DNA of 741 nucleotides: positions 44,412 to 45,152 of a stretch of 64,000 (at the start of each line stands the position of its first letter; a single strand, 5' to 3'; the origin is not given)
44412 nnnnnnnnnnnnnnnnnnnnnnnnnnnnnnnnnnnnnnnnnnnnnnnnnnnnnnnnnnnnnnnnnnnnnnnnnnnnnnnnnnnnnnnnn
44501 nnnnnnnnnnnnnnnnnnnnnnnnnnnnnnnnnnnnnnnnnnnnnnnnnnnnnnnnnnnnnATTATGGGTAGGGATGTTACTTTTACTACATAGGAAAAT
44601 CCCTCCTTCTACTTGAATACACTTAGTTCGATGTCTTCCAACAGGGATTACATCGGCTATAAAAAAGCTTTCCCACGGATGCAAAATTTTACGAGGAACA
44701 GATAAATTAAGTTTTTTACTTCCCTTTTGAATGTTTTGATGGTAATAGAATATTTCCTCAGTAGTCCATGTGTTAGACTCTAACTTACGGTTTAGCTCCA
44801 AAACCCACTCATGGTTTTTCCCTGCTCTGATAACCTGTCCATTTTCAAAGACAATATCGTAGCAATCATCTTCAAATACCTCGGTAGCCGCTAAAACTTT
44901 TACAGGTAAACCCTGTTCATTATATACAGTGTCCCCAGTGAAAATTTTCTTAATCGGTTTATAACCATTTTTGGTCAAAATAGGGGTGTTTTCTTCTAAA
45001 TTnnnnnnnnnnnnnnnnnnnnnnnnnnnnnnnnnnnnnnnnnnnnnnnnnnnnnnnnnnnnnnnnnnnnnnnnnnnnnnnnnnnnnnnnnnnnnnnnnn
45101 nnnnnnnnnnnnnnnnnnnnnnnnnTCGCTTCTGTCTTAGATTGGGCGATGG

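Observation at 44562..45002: Class-3-like mini-intein splitting the Walker A P-loop of the large terminase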

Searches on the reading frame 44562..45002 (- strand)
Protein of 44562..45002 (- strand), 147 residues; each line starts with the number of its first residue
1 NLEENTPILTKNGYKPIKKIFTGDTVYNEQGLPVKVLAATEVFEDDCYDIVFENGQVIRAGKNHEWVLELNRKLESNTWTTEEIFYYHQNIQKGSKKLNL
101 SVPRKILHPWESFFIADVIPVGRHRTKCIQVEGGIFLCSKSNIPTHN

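Call 3: search_protein_families(library=pfam, proteins=[window:44562-45002:-], max_evalue=10)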
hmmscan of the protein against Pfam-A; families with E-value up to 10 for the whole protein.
window:44562-45002:- (147 aa): 1 family
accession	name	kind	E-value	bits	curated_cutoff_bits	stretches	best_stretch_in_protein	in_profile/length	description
PF13403.11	Hint_2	-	0.067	14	28.4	1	4-37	5-38/147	Hint domain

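Call 4: search_solved_structures(query=window:44562-45002:-, max_evalue=10, show_alignments=3)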
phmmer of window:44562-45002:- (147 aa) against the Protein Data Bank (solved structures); distinct sequences matched with E-value up to 10: 6.
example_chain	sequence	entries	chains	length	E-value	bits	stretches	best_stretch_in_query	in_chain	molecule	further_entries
6rix_A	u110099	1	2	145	8.4e-08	35.4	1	6-67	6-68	Replicative DNA helicase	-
6riy_A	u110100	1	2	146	3.4e-07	33.4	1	6-67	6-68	Replicative DNA helicase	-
6bs8_A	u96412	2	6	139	1.9e-06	31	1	5-77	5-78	Replicative DNA helicase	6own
6riz_A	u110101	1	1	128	0.12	15.4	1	4-71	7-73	gp41-1 intein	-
1g2w_A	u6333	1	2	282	1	12.4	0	47-76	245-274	D-ALANINE AMINOTRANSFERASE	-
1h8a_C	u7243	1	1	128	3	10.8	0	63-97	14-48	MYB TRANSFORMING PROTEIN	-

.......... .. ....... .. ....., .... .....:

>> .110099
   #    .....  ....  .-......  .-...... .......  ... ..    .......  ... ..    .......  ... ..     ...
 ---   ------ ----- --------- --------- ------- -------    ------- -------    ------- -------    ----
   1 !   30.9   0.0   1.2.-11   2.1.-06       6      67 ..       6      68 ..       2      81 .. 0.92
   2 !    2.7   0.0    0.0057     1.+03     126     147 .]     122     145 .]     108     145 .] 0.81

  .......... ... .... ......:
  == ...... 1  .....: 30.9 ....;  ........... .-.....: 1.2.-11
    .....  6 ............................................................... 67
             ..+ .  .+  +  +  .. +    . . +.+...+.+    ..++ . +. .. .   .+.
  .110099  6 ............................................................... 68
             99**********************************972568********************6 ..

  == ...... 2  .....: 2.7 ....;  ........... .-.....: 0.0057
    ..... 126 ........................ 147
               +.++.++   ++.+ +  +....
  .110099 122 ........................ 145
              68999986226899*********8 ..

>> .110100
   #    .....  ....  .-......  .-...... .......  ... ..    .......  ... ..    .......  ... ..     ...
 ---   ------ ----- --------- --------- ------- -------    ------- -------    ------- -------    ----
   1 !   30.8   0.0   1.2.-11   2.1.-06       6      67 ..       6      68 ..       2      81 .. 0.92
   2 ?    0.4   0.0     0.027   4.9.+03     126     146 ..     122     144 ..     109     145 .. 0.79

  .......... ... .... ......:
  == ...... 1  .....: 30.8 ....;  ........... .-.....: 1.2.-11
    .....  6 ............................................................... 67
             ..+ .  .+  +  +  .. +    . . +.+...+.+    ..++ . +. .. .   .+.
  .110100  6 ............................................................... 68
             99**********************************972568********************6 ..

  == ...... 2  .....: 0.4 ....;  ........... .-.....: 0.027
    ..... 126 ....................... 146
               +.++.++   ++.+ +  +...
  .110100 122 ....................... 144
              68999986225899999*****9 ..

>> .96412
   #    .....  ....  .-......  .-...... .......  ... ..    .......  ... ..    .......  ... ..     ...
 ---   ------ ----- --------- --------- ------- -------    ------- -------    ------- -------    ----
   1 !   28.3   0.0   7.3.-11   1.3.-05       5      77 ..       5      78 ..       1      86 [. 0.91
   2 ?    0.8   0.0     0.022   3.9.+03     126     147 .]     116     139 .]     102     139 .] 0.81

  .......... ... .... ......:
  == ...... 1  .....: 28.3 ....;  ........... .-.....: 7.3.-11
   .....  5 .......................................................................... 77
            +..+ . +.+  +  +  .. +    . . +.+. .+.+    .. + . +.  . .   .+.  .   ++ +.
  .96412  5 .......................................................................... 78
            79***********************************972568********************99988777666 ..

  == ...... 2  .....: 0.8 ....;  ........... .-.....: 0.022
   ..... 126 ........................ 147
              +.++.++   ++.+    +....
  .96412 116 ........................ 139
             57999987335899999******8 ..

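Call 17: find_homologous_proteins(query=window:44562-45002:-, max_evalue=0.001)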
Query window:44562-45002:- (147 aa): 2 proteins with E <= 0.001 among 8 candidates.
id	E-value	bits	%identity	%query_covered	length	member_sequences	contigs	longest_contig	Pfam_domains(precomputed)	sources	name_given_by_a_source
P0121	1.5e-58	215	85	79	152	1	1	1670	-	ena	-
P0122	4.6e-53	197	98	61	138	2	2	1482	-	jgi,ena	-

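Call 27: search_protein_representatives(protein=window:44562-45002:-)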
Query: 147 residues. Proteins with E-value up to 0.001 (for the whole library): 2803; up to 1e-10: 156; up to 1e-30: 1. The best 150 are listed.
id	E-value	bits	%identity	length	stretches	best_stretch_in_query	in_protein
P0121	4.8e-59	214.7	93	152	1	1-104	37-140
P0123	4.0e-21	91.7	41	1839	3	5-67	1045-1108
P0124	1.3e-19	86.7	38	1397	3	5-71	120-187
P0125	3.1e-19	85.5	36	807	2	3-96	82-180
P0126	3.8e-19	85.2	39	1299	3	2-84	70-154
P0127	3.8e-19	85.2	37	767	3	4-105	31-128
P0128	4.7e-19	84.9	36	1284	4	2-69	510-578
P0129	1.3e-18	83.5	38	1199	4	6-88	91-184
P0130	2.9e-18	82.4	40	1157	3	4-69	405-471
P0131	4.9e-17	78.4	46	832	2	2-72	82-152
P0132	5.9e-17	78.1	36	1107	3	5-80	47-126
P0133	6.6e-17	78.0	37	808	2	2-112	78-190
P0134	1.1e-16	77.2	36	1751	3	5-69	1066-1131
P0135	1.5e-16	76.8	38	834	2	3-89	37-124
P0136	2.1e-16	76.3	37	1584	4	2-72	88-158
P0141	4.4e-16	75.3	41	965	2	3-92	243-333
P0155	1.4e-14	70.4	34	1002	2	2-147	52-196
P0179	2.4e-13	66.4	46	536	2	3-96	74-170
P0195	1.7e-12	63.7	45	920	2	1-95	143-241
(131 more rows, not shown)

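Call 34: search_protein_families(library=pfam, proteins=[P0195, P0155, P0179, P0141], max_evalue=0.001)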
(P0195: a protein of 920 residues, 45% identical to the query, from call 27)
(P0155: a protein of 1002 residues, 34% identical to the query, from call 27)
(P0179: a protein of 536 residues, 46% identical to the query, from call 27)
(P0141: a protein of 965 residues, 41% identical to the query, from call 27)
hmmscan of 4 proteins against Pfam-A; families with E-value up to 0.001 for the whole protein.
P0195 (920 aa): 2 families
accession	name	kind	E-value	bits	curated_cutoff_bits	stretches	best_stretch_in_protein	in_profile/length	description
PF14528.11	LAGLIDADG_3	-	1.5e-07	32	22.5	1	351-405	2-56/82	LAGLIDADG-like domain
PF22530.2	Terminase-T7_RNaseH-like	-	3.2e-06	27.8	27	1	735-828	2-94/108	Terminase Bacteriophage T7, Ribonuclease H-like domain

P0155 (1002 aa): 4 families
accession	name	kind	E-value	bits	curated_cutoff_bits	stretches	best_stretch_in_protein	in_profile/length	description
PF03237.21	Terminase_6N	-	1.6e-08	34.9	22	1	200-370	14-195/215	Terminase large subunit, T4likevirus-type, N-terminal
PF17289.8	Terminase_6C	-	1.5e-07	32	22.6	1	840-978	1-144/155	Terminase RNaseH-like domain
PF14890.11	Intein_splicing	-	3.2e-05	24.2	35.8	0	380-796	3-147/155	Intein splicing domain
PF05203.21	Hom_end_hint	-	0.0002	21.9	32.1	0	59-93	10-44/228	Hom_end-associated Hint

P0179 (536 aa): 1 family
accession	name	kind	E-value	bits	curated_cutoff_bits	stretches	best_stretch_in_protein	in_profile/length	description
PF14528.11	LAGLIDADG_3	-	1.5e-08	35.2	22.5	1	289-348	4-64/82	LAGLIDADG-like domain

P0141 (965 aa): 0 families

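Call 38: predict_structure(alignment_id=A1)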
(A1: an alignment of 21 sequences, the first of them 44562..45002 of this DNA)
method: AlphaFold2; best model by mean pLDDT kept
length: 147 residues; sequences in the alignment: 21
mean_pLDDT: 89.4   pTM: 0.84
mean pLDDT of the five models: 89.4, 89.4, 89.4, 89.1, 89.0
residues with pLDDT >= 90: 106; 70-90: 22; 50-70: 19; < 50: 0
segments of 3 or more residues with pLDDT < 50: none
pLDDT, mean of each block of 10 residues (from residue 1): 98 98 96 97 98 95 92 84 92 61 58 89 98 95 92
secondary structure, 60 per line:
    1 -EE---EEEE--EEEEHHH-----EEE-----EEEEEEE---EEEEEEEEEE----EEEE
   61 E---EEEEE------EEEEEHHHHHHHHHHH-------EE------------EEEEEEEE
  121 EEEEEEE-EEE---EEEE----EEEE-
elements in order: E7-10 E13-16 E25-27 E33-39 E43-52 E57-61 E65-69 E76-80 H81-91 E113-127 E129-131 E135-138 E143-146

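Call 41: fold_search(model_id=the predicted structure, library=pdb)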
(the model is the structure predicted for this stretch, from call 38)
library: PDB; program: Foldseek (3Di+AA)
matches with E <= 10: 260; with E <= 0.001: 46
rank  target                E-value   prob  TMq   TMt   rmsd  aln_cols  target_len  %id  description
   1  6rix_B                2.2e-10  1.00  0.76  0.85   2.9       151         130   23  Crystal structure of MchDnaB-1 intein (released 2020-05-13)
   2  6riy_A                3.8e-10  1.00  0.73  0.82   3.2       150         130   22  Crystal structure of MchDnaB-1 intein (N145AA) (released 2020-05-13)
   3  6riy_B                3.8e-10  1.00  0.74  0.82   3.3       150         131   23  Crystal structure of MchDnaB-1 intein (N145AA) (released 2020-05-13)
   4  6rix_A                4.0e-10  1.00  0.74  0.83   3.5       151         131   22  Crystal structure of MchDnaB-1 intein (released 2020-05-13)
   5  6bs8_C                2.1e-09  1.00  0.76  0.89   3.0       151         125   22  The class 3 DnaB intein from Mycobacterium smegmatis (released 2018-11-21)
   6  6bs8_B                6.6e-09  1.00  0.77  0.87   2.7       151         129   22  The class 3 DnaB intein from Mycobacterium smegmatis (released 2018-11-21)
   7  6bs8_A                7.3e-09  1.00  0.77  0.89   2.5       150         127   22  The class 3 DnaB intein from Mycobacterium smegmatis (released 2018-11-21)
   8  6riz                  7.7e-09  1.00  0.75  0.86   2.9       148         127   22  Crystal structure of gp41-1 intein (C1A, F65W, D107C) (released 2020-04-29)
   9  6qaz                  4.0e-08  1.00  0.74  0.84   3.0       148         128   21  Crystal structure of gp41-1 intein (released 2019-11-13)
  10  6mwy_A                7.2e-07  1.00  0.78  0.81   3.5       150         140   15  The Prp8 intein of Cryptococcus gattii (released 2019-11-06)
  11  6mx6_A                1.0e-06  1.00  0.77  0.79   3.6       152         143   14  The Prp8 intein of Cryptococcus neoformans (released 2019-10-23)
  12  4o1r                  1.3e-06  1.00  0.72  0.74   3.8       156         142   20  Crystal structure of NpuDnaB intein (released 2014-03-19)
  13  6frh_A                4.8e-06  1.00  0.68  0.63   3.9       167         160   17  Crystal structure of Ssp DnaB Mini-Intein variant M86 (released 2019-01-30)
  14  6frg                  4.8e-06  1.00  0.66  0.62   4.7       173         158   16  Crystal structure of G-1F mutant of Ssp DnaB Mini-Intein variant M86 (released 2019-01-30)
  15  4kl5_A                5.7e-06  1.00  0.74  0.78   2.5       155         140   22  Crystal structure of NpuDnaE intein (released 2013-09-04)
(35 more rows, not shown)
